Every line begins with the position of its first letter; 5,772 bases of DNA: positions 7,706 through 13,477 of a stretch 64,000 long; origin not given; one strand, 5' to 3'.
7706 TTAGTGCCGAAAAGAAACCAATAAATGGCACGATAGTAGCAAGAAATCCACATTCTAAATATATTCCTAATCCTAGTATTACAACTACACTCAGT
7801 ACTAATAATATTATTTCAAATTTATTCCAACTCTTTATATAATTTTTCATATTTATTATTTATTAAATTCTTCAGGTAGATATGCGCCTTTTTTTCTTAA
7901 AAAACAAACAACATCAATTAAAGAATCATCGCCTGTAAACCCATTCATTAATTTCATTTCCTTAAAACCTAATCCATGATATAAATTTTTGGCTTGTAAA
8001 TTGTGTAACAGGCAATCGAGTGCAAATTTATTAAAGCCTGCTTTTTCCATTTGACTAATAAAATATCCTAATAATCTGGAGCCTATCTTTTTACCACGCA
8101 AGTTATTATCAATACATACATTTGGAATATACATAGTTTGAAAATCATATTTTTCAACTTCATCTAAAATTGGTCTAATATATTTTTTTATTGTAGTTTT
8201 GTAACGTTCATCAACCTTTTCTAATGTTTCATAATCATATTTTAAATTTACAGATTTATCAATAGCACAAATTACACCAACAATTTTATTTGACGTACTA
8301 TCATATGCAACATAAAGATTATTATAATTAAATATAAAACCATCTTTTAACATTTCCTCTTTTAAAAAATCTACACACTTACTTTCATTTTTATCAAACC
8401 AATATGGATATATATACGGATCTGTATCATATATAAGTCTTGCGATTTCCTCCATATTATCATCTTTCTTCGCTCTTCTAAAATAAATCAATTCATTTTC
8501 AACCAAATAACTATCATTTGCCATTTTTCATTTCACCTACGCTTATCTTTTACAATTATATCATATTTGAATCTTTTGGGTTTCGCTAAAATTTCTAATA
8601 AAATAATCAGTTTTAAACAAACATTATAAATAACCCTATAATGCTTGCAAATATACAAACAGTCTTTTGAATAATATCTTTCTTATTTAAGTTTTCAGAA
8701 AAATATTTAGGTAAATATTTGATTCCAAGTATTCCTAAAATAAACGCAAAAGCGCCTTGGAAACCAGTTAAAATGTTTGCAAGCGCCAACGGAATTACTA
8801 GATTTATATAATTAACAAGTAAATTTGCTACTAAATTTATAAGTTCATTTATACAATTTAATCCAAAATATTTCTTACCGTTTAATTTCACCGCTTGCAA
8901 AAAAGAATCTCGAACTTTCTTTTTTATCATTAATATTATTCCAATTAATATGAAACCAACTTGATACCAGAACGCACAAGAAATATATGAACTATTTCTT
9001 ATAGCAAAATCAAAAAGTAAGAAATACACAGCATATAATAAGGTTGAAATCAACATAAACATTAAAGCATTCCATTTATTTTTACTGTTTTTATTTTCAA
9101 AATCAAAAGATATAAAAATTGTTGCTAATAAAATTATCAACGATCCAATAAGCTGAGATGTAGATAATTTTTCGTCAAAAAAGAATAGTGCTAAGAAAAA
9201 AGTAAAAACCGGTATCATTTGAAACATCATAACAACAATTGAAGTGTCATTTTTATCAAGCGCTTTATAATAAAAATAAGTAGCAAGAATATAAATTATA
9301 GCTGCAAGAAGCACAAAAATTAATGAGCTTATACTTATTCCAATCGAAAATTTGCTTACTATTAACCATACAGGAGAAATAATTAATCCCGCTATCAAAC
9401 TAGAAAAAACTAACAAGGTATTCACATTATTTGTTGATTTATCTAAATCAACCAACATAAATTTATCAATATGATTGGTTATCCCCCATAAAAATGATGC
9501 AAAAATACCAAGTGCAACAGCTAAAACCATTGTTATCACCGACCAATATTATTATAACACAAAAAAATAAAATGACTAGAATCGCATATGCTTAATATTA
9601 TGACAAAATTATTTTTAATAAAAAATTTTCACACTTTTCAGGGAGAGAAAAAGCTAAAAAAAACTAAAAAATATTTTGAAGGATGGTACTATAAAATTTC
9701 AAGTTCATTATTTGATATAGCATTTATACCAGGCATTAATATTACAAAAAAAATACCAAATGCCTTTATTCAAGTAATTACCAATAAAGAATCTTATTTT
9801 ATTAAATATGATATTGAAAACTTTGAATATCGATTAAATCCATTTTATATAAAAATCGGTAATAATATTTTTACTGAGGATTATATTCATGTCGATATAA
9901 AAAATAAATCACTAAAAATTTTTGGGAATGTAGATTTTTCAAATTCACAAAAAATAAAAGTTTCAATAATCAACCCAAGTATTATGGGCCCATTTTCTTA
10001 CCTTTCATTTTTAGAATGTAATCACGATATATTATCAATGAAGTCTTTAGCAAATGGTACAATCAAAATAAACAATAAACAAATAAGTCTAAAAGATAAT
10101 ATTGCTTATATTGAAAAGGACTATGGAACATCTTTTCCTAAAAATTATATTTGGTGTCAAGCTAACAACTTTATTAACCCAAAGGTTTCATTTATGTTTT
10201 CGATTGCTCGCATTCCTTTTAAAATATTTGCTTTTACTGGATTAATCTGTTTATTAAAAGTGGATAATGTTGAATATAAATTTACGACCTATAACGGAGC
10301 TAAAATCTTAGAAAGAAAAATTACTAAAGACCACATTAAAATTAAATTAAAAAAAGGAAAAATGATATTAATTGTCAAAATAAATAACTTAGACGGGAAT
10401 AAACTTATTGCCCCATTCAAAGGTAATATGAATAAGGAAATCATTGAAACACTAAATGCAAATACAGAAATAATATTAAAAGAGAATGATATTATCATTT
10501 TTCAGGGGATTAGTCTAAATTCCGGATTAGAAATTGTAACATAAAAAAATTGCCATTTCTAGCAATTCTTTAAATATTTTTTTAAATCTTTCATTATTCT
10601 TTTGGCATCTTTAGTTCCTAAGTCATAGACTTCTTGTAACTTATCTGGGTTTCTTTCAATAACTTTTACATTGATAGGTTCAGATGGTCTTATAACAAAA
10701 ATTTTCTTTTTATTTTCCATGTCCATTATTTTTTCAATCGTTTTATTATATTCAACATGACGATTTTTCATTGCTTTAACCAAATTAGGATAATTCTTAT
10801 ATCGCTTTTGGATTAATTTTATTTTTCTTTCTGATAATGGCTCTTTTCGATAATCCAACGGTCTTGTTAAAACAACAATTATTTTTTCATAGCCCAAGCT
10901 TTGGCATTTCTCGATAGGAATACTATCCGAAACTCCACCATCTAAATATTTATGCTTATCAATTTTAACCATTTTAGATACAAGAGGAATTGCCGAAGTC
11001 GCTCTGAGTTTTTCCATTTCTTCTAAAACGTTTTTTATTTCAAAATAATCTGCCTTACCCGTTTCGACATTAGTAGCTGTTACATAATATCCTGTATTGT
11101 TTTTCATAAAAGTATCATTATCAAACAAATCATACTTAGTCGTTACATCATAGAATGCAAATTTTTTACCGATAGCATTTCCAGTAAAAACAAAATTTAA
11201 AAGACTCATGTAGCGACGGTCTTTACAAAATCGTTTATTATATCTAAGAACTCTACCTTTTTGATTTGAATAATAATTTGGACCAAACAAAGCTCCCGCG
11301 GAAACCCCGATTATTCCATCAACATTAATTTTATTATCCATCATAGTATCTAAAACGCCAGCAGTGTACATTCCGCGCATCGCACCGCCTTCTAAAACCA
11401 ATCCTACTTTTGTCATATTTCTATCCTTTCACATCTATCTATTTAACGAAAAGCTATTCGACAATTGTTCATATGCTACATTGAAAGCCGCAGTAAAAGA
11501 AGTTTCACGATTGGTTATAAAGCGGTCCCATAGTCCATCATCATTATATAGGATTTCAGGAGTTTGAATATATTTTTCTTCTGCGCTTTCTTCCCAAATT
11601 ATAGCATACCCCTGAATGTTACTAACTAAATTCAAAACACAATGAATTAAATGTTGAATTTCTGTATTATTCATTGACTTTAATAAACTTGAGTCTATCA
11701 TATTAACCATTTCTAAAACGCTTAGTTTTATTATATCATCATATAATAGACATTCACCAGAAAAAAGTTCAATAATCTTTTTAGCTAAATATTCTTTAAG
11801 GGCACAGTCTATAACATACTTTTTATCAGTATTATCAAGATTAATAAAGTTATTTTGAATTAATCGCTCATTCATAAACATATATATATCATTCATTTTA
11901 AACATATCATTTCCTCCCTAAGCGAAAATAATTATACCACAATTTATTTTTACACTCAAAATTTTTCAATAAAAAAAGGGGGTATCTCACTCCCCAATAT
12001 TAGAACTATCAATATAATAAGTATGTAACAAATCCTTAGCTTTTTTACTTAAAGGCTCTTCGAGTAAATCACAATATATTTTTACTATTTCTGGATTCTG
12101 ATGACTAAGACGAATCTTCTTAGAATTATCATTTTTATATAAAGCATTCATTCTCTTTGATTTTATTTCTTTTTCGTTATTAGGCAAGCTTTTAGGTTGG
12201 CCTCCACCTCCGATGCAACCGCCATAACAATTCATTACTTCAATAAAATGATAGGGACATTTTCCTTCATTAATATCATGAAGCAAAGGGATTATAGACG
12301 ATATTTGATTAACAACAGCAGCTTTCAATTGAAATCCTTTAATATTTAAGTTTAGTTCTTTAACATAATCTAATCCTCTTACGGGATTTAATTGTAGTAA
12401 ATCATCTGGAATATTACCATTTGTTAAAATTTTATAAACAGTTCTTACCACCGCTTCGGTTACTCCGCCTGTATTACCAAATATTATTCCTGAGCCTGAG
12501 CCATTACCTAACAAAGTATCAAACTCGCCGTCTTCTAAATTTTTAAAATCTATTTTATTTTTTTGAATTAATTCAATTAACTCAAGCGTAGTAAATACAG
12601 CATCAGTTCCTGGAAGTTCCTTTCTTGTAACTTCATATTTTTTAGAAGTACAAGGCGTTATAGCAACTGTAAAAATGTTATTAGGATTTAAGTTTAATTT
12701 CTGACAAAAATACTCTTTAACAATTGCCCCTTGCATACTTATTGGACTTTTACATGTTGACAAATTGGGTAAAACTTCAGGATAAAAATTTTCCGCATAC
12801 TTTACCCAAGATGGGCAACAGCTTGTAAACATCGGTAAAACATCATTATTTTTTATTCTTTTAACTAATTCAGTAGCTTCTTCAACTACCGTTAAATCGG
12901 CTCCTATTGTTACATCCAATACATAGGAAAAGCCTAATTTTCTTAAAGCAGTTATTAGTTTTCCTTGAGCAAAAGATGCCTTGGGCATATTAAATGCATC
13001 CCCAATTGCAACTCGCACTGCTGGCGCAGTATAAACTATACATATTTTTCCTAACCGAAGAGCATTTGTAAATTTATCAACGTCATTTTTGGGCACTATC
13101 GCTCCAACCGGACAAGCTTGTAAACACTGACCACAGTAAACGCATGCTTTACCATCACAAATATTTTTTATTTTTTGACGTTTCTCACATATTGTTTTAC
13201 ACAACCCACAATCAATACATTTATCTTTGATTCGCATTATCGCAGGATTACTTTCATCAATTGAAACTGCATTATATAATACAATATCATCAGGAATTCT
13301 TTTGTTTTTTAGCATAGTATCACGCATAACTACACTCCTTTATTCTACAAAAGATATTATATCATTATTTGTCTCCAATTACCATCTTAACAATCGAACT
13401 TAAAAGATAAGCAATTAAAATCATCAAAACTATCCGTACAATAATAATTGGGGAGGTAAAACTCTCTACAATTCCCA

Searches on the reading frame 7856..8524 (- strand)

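Call 106: search_protein_families(library=pfam, max_evalue=0.001, proteins=[window:7856-8524:-])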
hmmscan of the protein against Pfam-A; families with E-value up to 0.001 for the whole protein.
window:7856-8524:- (222 aa): 3 families
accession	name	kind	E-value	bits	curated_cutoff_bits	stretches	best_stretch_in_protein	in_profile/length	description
PF00583.31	Acetyltransf_1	-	5.9e-10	39.9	20.7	1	70-187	35-116/116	Acetyltransferase (GNAT) family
PF13508.13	Acetyltransf_7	-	4.5e-08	33.8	27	1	132-189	31-84/84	Acetyltransferase (GNAT) domain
PF13673.13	Acetyltransf_10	-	3.8e-07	30.6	23.6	1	130-192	51-112/128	Acetyltransferase (GNAT) domain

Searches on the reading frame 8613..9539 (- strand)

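Call 106: search_protein_families(library=pfam, max_evalue=0.001, proteins=[window:8613-9539:-])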
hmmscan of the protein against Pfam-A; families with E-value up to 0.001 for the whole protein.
window:8613-9539:- (308 aa): 1 family
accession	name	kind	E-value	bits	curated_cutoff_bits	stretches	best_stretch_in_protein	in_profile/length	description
PF00892.27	EamA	-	3.9e-14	53.5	28.2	1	7-144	3-134/135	EamA-like transporter family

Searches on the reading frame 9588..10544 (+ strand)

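Call 106: search_protein_families(library=pfam, max_evalue=0.001, proteins=[window:9588-10544:+])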
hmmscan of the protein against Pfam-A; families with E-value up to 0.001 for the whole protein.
window:9588-10544:+ (318 aa): 1 family
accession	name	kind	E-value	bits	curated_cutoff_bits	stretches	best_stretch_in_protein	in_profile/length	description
PF14249.11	Tocopherol_cycl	-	3.4e-20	72.9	26.6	1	130-316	143-333/335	Tocopherol cyclase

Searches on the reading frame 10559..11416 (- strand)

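Call 106: search_protein_families(library=pfam, max_evalue=0.001, proteins=[window:10559-11416:-])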
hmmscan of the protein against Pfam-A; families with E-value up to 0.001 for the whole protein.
window:10559-11416:- (285 aa): 2 families
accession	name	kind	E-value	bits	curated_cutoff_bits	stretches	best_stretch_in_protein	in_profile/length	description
PF19890.4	DUF6363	-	8.8e-25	86.8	26.4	1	209-283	1-75/75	Domain of unknown function (DUF6363)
PF01734.28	Patatin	-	1.2e-18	68.4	27.7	1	6-169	1-188/191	Patatin-like phospholipase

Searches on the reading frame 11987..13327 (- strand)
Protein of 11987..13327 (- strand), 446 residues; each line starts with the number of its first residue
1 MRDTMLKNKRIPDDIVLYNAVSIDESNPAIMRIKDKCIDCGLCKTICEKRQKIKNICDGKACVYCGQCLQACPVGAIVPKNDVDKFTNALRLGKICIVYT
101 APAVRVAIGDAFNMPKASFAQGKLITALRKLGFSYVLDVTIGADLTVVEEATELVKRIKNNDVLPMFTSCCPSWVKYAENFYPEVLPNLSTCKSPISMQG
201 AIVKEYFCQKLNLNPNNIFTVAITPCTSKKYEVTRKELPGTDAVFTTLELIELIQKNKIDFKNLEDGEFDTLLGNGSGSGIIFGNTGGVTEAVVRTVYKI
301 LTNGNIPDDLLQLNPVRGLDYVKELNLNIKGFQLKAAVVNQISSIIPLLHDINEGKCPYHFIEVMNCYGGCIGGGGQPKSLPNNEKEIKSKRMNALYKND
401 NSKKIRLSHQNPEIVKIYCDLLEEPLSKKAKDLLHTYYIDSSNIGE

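Call 106: search_protein_families(library=pfam, max_evalue=0.001, proteins=[window:11987-13327:-])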
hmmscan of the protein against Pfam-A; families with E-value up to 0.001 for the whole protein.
window:11987-13327:- (446 aa): 6 families
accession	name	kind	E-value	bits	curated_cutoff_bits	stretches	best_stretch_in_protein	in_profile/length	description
PF02906.19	Fe_hyd_lg_C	-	4.1e-86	289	22.1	1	95-375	2-245/245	Iron only hydrogenase large subunit, C-terminal domain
PF02256.22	Fe_hyd_SSU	-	2.9e-19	69.3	24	1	387-440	2-55/56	Iron hydrogenase small subunit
PF00037.32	Fer4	-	6.5e-08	32.5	21.1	1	61-77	7-23/24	4Fe-4S binding domain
PF13183.11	Fer4_8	-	1.2e-05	26.2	27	0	60-76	3-19/68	4Fe-4S dicluster domain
PF13484.11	Fer4_16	-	0.00014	23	30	1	62-85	2-26/66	4Fe-4S double cluster binding domain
PF13187.11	Fer4_9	-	0.00014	22.2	27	0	61-85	1-25/52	4Fe-4S dicluster domain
